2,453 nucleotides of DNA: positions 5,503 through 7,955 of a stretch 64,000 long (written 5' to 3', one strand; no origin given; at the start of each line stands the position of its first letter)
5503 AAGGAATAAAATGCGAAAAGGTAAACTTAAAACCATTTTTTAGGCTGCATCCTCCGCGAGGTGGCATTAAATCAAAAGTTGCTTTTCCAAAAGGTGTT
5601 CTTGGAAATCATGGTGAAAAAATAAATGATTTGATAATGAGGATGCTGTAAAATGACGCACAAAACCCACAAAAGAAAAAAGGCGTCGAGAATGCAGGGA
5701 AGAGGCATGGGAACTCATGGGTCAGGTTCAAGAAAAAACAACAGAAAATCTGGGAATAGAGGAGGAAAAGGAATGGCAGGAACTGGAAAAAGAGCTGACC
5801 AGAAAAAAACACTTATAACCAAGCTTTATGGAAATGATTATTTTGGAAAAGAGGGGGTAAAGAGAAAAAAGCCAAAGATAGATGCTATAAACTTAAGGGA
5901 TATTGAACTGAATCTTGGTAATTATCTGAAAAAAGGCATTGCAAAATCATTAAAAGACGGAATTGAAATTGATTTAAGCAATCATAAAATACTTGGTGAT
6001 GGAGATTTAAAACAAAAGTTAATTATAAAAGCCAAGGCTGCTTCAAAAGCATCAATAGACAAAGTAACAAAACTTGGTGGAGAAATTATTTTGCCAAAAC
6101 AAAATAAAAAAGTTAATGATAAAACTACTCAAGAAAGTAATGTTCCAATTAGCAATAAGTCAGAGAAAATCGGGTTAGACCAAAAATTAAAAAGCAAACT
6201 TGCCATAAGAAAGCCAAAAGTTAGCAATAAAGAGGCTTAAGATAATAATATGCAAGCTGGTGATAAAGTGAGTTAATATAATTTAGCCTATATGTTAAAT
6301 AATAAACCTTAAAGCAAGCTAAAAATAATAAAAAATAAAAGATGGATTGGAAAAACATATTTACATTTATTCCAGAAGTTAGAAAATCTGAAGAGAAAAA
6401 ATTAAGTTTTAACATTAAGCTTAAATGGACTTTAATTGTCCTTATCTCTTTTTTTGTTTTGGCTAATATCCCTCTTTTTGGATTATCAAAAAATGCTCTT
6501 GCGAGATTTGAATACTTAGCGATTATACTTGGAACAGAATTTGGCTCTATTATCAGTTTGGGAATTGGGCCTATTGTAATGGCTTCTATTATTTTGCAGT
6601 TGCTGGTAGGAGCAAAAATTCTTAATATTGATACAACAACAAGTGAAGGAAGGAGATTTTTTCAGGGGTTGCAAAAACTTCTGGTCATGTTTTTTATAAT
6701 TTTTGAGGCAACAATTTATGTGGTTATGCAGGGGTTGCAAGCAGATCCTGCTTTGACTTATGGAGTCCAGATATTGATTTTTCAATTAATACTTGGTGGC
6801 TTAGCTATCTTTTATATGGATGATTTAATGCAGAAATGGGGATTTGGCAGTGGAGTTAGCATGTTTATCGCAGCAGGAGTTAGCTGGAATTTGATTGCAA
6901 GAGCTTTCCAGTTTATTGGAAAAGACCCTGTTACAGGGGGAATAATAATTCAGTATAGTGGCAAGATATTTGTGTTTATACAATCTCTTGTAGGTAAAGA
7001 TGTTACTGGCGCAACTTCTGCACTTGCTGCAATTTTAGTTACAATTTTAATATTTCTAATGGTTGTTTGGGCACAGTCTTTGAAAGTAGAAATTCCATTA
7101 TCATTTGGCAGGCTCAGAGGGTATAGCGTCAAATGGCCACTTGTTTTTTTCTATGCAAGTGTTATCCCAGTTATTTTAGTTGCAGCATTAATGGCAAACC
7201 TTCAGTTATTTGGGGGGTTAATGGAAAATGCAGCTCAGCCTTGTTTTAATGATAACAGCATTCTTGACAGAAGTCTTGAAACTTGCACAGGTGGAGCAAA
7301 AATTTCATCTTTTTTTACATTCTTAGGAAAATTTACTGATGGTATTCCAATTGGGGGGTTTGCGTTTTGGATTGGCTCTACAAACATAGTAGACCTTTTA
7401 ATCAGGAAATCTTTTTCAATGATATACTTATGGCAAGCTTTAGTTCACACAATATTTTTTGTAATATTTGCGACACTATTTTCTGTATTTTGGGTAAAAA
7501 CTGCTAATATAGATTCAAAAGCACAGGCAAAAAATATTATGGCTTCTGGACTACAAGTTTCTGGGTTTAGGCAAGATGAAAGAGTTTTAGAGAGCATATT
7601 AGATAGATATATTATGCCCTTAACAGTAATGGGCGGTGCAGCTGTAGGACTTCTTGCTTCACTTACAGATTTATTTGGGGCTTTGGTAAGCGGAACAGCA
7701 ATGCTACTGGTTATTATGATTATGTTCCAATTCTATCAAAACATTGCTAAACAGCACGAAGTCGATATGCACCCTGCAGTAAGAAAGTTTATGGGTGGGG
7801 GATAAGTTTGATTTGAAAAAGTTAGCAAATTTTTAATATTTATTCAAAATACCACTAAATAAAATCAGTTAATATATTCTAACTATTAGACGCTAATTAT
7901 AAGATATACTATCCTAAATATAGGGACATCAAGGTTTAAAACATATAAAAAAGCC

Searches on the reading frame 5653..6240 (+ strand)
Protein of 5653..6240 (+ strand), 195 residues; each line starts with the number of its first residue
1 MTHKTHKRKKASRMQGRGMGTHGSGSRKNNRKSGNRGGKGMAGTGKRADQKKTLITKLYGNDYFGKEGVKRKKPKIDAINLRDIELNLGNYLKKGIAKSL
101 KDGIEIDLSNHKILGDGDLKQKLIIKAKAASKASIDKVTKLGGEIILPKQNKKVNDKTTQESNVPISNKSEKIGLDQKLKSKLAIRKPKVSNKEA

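Call 77: search_protein_families(library=pfam, proteins=[window:5653-6240:+], max_evalue=0.00001)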
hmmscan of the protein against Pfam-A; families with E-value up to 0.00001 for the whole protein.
window:5653-6240:+ (195 aa): 1 family
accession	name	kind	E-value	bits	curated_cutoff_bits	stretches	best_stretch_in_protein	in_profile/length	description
PF00828.25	Ribosomal_L27A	-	4.2e-08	33.9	21.5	1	101-145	17-71/72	Ribosomal proteins 50S-L15, 50S-L18e, 60S-L27A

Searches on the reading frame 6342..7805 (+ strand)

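Call 77: search_protein_families(library=pfam, proteins=[window:6342-7805:+], max_evalue=0.00001)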
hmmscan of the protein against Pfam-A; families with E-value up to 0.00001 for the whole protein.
window:6342-7805:+ (487 aa): 1 family
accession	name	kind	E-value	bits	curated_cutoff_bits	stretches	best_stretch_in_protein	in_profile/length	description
PF00344.25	SecY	-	1e-58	199.5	32.2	1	69-465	1-306/306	SecY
